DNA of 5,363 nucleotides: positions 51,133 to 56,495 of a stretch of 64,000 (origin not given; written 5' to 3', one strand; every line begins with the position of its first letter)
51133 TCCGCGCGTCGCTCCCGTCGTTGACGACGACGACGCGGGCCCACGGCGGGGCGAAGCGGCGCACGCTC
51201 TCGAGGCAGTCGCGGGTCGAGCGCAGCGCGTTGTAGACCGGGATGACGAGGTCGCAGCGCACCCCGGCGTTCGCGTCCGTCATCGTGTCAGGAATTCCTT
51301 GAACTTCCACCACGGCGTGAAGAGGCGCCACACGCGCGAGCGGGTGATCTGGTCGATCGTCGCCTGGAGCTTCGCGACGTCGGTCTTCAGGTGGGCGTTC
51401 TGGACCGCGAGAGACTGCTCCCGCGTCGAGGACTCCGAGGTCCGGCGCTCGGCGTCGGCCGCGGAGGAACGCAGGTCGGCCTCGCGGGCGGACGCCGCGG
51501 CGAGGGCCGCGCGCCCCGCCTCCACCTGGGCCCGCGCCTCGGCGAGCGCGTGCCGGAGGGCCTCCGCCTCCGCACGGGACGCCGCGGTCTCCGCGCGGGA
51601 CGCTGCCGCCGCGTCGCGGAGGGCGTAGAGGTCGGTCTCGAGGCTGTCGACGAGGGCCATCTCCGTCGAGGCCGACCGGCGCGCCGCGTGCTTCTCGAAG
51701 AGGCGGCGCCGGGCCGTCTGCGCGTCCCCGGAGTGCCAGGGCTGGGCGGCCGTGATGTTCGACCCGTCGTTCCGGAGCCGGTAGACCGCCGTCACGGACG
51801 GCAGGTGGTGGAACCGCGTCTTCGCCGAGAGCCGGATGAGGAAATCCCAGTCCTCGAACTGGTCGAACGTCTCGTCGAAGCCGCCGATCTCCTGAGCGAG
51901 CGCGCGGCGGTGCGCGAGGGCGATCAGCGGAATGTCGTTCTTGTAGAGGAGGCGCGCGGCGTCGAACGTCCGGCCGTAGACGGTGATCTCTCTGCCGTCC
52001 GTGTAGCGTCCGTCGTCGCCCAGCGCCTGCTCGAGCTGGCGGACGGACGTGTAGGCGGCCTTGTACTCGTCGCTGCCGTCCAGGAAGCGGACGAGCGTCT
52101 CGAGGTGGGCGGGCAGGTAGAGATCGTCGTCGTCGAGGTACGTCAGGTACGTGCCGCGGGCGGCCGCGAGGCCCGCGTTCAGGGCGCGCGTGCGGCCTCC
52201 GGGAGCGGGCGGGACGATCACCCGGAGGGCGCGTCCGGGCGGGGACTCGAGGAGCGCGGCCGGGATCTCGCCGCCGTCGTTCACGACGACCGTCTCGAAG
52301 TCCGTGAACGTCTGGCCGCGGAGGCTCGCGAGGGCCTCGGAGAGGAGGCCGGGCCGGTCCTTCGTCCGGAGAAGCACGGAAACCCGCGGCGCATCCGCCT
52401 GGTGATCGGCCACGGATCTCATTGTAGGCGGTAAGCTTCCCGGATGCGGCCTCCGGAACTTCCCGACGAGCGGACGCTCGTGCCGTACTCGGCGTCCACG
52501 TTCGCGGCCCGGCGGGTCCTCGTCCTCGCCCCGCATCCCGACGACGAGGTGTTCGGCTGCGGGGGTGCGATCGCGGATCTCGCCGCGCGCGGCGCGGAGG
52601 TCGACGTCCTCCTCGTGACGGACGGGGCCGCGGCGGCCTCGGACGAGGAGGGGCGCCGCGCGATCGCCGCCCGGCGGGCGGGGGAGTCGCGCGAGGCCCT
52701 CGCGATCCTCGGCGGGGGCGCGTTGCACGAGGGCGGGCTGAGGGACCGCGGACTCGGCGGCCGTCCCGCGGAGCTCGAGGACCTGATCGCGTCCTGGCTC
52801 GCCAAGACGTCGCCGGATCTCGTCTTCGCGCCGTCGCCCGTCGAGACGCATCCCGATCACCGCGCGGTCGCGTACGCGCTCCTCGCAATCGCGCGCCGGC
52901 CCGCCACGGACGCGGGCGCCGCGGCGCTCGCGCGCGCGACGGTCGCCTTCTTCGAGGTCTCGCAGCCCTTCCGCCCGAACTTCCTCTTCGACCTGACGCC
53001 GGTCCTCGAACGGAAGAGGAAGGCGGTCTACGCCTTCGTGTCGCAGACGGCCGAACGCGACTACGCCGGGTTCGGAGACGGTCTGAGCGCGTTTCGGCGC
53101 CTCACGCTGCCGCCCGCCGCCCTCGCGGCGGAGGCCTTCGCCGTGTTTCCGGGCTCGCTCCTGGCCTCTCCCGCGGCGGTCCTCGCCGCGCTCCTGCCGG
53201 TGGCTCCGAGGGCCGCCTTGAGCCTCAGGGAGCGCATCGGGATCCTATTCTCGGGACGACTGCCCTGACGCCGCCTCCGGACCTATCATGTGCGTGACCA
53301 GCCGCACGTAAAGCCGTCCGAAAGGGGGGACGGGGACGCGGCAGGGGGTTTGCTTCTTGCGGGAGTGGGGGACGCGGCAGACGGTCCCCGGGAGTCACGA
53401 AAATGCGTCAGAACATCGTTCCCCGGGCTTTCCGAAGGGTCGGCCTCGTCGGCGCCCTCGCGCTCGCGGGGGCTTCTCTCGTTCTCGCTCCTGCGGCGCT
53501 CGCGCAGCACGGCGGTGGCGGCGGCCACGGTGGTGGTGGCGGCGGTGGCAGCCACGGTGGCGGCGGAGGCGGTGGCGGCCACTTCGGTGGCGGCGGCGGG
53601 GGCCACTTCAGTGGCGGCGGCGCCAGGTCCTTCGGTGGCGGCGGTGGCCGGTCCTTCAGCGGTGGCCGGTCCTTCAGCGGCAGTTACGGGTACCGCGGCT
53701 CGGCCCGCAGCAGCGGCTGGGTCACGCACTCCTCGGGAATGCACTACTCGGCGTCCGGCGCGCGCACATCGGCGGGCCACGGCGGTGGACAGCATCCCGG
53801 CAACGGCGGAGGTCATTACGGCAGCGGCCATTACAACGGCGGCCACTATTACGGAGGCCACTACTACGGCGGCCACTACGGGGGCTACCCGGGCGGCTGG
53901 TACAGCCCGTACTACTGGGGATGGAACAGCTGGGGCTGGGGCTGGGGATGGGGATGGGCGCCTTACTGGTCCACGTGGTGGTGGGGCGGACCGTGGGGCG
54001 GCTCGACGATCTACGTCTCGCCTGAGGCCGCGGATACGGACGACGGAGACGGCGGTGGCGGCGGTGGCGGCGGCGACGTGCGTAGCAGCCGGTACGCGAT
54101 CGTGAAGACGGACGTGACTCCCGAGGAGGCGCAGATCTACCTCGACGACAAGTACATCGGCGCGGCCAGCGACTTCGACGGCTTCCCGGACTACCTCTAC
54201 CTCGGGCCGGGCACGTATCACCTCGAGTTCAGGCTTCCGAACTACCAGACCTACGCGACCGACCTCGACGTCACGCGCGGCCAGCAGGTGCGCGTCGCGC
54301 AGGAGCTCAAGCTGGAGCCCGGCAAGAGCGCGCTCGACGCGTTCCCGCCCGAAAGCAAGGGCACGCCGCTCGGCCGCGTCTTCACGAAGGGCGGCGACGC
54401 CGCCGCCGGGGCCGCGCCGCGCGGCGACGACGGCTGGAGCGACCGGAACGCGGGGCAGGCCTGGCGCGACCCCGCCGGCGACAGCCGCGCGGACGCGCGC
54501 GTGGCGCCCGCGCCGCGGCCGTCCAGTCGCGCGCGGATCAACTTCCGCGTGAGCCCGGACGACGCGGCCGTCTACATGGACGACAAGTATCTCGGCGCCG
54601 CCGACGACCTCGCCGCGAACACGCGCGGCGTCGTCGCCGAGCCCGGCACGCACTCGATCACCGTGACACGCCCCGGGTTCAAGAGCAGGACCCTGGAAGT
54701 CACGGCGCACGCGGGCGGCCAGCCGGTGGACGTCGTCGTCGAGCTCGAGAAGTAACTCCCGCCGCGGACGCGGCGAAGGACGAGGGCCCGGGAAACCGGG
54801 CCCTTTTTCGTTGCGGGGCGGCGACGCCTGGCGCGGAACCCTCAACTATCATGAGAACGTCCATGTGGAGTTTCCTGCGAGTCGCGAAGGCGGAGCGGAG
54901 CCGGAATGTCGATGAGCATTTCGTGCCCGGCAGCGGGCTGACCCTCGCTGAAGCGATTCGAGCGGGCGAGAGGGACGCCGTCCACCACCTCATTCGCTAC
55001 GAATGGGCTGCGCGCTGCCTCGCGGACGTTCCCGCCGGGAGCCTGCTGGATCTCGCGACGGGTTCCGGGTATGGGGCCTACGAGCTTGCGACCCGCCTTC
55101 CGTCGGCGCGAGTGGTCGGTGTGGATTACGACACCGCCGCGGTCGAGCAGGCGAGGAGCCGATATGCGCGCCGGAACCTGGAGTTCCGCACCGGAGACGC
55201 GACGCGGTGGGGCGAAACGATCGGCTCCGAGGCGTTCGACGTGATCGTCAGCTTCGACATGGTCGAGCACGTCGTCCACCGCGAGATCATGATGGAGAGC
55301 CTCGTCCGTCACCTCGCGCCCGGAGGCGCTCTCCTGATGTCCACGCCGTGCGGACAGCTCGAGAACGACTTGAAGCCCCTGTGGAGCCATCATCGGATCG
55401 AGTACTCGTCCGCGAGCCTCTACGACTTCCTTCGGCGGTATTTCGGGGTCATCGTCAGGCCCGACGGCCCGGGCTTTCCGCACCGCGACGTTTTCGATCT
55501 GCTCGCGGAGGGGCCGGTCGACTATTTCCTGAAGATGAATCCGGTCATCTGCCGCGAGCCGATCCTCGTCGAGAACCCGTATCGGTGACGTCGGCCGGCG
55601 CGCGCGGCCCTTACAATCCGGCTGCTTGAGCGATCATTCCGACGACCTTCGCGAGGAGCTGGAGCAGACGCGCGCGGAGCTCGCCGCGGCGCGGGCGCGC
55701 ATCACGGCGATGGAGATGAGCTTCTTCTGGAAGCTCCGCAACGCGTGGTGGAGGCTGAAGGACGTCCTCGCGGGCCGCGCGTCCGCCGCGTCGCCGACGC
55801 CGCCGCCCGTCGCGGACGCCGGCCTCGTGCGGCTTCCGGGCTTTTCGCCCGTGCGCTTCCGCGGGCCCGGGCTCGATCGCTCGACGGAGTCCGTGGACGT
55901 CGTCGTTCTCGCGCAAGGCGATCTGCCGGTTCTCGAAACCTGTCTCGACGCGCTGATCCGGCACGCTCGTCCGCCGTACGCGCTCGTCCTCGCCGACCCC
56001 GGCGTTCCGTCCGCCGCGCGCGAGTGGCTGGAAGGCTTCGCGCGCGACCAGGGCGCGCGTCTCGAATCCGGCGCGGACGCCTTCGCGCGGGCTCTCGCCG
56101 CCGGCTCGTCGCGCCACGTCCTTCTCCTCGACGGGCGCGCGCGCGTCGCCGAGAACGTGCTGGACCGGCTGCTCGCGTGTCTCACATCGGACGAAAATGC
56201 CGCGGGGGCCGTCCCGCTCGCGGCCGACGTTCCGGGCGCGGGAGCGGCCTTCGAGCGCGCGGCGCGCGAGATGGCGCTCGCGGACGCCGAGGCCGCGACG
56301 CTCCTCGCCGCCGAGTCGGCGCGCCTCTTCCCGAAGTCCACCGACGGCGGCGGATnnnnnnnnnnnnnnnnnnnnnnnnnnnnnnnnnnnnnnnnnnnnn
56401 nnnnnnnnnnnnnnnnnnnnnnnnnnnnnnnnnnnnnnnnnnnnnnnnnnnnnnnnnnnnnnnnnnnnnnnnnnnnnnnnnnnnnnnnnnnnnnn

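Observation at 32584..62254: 30-kb cell-surface island: wzm and wzt split by three secreted-protein genes, then a dense glycosylation toolkit ending in two GT-C-like membrane proteins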

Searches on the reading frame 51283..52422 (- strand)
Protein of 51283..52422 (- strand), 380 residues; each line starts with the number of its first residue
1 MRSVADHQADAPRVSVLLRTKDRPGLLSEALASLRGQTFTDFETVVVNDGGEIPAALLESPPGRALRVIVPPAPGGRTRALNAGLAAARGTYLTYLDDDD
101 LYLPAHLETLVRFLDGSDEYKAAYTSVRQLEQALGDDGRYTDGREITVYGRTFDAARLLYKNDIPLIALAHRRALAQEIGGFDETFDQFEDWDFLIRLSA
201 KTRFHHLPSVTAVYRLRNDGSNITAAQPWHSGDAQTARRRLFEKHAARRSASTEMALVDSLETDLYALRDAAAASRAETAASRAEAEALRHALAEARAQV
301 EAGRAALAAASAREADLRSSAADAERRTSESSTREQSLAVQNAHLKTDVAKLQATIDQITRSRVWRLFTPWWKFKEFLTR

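Call 9: search_protein_families(library=pfam, proteins=[window:51283-52353:-], max_evalue=0.01)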
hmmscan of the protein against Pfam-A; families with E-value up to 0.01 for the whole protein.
window:51283-52353:- (357 aa): 5 families
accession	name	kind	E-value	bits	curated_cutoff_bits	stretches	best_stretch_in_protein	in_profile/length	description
PF00535.33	Glycos_transf_2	-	2.5e-15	57.2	23.3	1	4-95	13-107/168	Glycosyl transferase family 2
PF10111.15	Glyco_tranf_2_2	-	1.1e-09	38.7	27.3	1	53-196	68-220/276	Glycosyltransferase like family 2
PF13641.12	Glyco_tranf_2_3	-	0.00022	21.8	27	1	37-177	54-196/230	Glycosyltransferase like family 2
PF13632.12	Glyco_trans_2_3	-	0.0013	19.1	27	0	70-191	2-122/198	Glycosyl transferase family group 2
PF13851.11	GAS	-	0.0045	16.8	32.3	1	231-337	24-126/200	Growth-arrest specific micro-tubule binding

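Call 84: search_protein_families(library=ncbifam, proteins=[window:51283-52422:-], max_evalue=0.00001)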
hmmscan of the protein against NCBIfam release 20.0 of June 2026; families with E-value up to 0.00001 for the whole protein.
window:51283-52422:- (380 aa): 8 families
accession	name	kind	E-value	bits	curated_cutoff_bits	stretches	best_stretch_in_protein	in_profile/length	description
TIGR03965.1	mycofact_glyco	equivalog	4.7e-17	62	280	1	8-311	70-374/467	mycofactocin biosynthesis glycosyltransferase MftF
NF041875.1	EPS_EpsD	equivalog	7.2e-17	61.8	370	1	14-108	1-98/325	exopolysaccharide biosynthesis glycosyltransferase EpsD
NF047683.1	TeichurnBiosyTuaG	equivalog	6.8e-10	39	400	1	11-131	5-127/252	teichuronic acid biosynthesis protein TuaG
NF050050.1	ProtGlycPglI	equivalog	1.2e-08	34.7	500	1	12-113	2-107/306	GalNAc(5)-diNAcBac-PP-undecaprenol beta-1,3-glucosyltransferase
NF007482.0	PRK10073.1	equivalog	2.5e-08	33.3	423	1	10-113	4-109/334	glycosyltransferase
NF053739.1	GlytfEpsEBac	equivalog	1.5e-07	30.7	450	1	12-222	1-208/265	glycosyltransferase EpsE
TIGR04283.1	glyco_like_mftF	equivalog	2e-07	30.9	182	0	27-123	14-105/221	TIGR04283 family arsenosugar biosynthesis glycosyltransferase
TIGR03937.1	PgaC_IcaA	equivalog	5.4e-06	25.6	422.3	1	7-122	40-158/407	poly-beta-1,6-N-acetyl-D-glucosamine synthase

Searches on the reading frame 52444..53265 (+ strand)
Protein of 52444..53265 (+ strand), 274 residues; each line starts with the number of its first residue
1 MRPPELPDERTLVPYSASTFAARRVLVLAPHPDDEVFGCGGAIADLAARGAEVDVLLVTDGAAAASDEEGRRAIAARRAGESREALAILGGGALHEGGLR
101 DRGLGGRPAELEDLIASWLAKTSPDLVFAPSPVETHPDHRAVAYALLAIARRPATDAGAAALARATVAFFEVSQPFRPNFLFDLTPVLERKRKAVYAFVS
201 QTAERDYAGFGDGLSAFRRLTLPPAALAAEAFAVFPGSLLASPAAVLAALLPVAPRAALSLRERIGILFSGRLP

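Call 9: search_protein_families(library=pfam, proteins=[window:52444-53265:+], max_evalue=0.01)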
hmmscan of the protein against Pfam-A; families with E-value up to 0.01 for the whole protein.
window:52444-53265:+ (274 aa): 1 family
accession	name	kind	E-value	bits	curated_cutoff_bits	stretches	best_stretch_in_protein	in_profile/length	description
PF02585.22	PIG-L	-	4.8e-26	92.2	28.2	1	26-149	1-128/129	GlcNAc-PI de-N-acetylase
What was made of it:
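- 52444..53268 (+): PIG-L/LmbE-type de-N-acetylase. PF02585, E 5e-26 (call 9).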

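Call 84: search_protein_families(library=ncbifam, proteins=[window:52444-53265:+], max_evalue=0.00001)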
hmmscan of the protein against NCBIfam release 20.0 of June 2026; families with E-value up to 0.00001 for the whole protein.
window:52444-53265:+ (274 aa): 3 families
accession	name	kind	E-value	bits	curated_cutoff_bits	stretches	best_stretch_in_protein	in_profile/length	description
TIGR04001.1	thiol_BshB1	equivalog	4e-23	82.3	182.5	1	25-205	4-182/226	bacillithiol biosynthesis deacetylase BshB1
TIGR04000.1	thiol_BshB2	equivalog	5.1e-17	62.3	195.25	1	23-203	1-186/217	bacillithiol biosynthesis deacetylase BshB2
NF002557.0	PRK02122.1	subfamily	1.1e-09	37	384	1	18-75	366-423/653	glucosamine-6-phosphate deaminase-like protein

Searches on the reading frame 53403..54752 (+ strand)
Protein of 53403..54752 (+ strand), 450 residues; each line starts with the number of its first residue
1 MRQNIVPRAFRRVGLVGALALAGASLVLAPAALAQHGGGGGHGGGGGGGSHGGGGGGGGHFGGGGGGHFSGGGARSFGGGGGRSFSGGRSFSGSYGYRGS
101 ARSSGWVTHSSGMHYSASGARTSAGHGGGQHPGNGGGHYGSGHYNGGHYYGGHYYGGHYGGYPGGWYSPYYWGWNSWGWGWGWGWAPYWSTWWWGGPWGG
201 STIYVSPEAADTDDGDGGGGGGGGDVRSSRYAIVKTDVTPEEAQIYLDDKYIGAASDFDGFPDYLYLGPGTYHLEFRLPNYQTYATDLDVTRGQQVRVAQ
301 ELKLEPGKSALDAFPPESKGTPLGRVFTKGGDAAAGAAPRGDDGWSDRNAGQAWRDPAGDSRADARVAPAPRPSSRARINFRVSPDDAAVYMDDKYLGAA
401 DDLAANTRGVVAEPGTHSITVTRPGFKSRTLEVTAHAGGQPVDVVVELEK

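Call 9: search_protein_families(library=pfam, proteins=[window:53403-54752:+], max_evalue=0.01)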
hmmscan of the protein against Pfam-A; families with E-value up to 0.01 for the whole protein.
window:53403-54752:+ (450 aa): 5 families
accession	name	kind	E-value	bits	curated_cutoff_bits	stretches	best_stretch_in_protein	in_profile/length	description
PF08308.17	PEGA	-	2.6e-13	50.1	20.8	2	239-303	9-68/71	PEGA domain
PF13620.12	CarboxypepD_reg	-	1.7e-08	35.2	32.3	1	413-448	46-81/82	Carboxypeptidase regulatory-like domain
PF13715.12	CarbopepD_reg_2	-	0.00065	20.1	32.2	0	242-303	16-77/88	CarboxypepD_reg-like domain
PF22820.2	TcaA_3rd_4th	-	0.0023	18.2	27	0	231-279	4-51/73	TcaA protein 3rd/4th domain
PF14344.12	DUF4397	-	0.0056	17.7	30.6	0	242-299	14-76/119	Domain of unknown function (DUF4397)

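Call 12: search_protein_families(library=ncbifam, proteins=[window:53403-54752:+], max_evalue=0.01)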
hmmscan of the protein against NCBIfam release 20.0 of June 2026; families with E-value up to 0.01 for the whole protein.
window:53403-54752:+ (450 aa): 0 families

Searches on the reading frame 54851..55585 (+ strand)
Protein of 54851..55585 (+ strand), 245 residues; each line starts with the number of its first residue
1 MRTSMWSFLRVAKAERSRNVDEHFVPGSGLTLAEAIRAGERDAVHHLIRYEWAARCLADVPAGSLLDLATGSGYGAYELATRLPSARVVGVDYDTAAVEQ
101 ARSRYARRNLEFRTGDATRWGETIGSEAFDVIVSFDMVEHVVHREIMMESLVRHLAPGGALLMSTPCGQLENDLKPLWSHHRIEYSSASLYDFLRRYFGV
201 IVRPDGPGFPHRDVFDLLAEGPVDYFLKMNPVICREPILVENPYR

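Call 9: search_protein_families(library=pfam, proteins=[window:54851-55585:+], max_evalue=0.01)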
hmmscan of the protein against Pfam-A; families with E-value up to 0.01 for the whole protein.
window:54851-55585:+ (245 aa): 10 families
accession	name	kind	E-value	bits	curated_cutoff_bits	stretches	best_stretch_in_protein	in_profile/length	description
PF13847.12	Methyltransf_31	-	1.7e-18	67.1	27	1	63-173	5-117/145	Methyltransferase domain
PF13649.12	Methyltransf_25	-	4.4e-17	63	27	1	66-159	2-97/97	Methyltransferase domain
PF08241.18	Methyltransf_11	-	3.3e-16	60.1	21.2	1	66-162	1-94/95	Methyltransferase domain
PF08242.18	Methyltransf_12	-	2e-13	51.3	30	1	66-161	1-98/98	Methyltransferase domain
PF13489.12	Methyltransf_23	-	2.5e-13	50.5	27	1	54-184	14-138/164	Methyltransferase domain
PF05175.20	MTS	-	5.6e-07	29.8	23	1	57-163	27-138/170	Methyltransferase small domain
PF06325.19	PrmA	-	7.6e-06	26.1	22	1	64-164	164-259/296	Ribosomal protein L11 methyltransferase (PrmA)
PF01209.24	Ubie_methyltran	-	0.0001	22.2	20.1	1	45-162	32-150/233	ubiE/COQ5 methyltransferase family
PF02353.26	CMAS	-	0.00029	20.7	27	1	63-166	64-167/273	Mycolic acid cyclopropane synthetase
PF01135.25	PCMT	-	0.00094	19.4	20.3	1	62-168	74-174/210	Protein-L-isoaspartate(D-aspartate) O-methyltransferase (PCMT)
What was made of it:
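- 54851..55588 (+): SAM-dependent methyltransferase, a candidate chain-capping enzyme. Call 9.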

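Call 84: search_protein_families(library=ncbifam, proteins=[window:54851-55585:+], max_evalue=0.00001)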
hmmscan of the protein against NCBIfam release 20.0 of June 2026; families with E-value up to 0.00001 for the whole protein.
window:54851-55585:+ (245 aa): 15 families
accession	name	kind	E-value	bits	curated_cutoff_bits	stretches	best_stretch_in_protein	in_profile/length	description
TIGR01983.1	UbiG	equivalog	4.9e-12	45.6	102.95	1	62-165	50-153/228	bifunctional 2-polyprenyl-6-hydroxyphenol methylase/3-demethylubiquinol 3-O-methyltransferase UbiG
TIGR03534.1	RF_mod_PrmC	equivalog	3.1e-09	36.7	199.1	1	52-134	79-162/253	peptide chain release factor N(5)-glutamine methyltransferase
NF002463.0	PRK01683.1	equivalog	3.8e-09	36.5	297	1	63-167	33-132/258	trans-aconitate 2-methyltransferase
NF010703.0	PRK14103.1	equivalog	4.8e-09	36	320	1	60-166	28-127/256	trans-aconitate 2-methyltransferase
NF045825.1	FAmtase_mtf2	equivalog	7.9e-09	35.1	400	1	52-163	49-158/248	fatty-acid O-methyltransferase Mtf2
NF045823.1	PthPhpthDimycoMt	equivalog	1.6e-08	34.1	300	1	54-163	59-166/256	phthiotriol/phenolphthiotriol dimycocerosates methyltransferase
TIGR02072.1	BioC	equivalog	1.9e-08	34.4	184.95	1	63-187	36-159/244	malonyl-ACP O-methyltransferase BioC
NF047649.1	MTase_UXPK_star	exception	2.8e-08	33.1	460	1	61-164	77-182/283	methyltransferase/UXPK-star double selenoprotein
NF041537.1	ArsM_AhpD_UU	exception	4e-08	32.4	510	1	63-165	78-182/345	arsenite methyltransferase/AhpD domain selenoprotein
NF043040.1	corrin_prot_MT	hypoth_equivalog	4.3e-08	32.9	180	1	61-163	41-147/216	corrinoid protein-associated methyltransferase CpaM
TIGR01934.1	MenG_MenH_UbiE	subfamily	7.4e-07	28.7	158.35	1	55-163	33-141/223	ubiquinone/menaquinone biosynthesis methyltransferase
NF004851.0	PRK06202.1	equivalog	1.2e-06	28.1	243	1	62-146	61-147/237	hypothetical protein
NF008823.0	PRK11873.1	subfamily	1.3e-06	28.1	263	1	64-164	80-182/272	arsenite methyltransferase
NF001790.0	PRK00517.3-3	equivalog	1.3e-06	28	269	1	61-164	122-224/262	50S ribosomal protein L11 methyltransferase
NF001244.0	PRK00216.1-5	equivalog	4.4e-06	26.2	216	1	58-161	45-151/236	bifunctional demethylmenaquinone methyltransferase/2-methoxy-6-polyprenyl-1,4-benzoquinol methylase UbiE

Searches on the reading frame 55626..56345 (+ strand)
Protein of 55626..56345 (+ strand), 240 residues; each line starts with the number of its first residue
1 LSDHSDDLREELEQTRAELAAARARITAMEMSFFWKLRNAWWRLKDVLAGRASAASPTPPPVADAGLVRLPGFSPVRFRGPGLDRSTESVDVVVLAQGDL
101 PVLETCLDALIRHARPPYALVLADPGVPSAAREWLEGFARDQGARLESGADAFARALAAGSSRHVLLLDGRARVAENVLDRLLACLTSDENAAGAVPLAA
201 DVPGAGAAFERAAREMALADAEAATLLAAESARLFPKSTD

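Call 9: search_protein_families(library=pfam, proteins=[window:55626-56345:+], max_evalue=0.01)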
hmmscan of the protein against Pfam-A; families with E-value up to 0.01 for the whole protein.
window:55626-56345:+ (240 aa): 1 family
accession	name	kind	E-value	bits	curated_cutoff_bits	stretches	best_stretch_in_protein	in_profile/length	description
PF13641.12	Glyco_tranf_2_3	-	0.0074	16.8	27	0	90-224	3-148/230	Glycosyltransferase like family 2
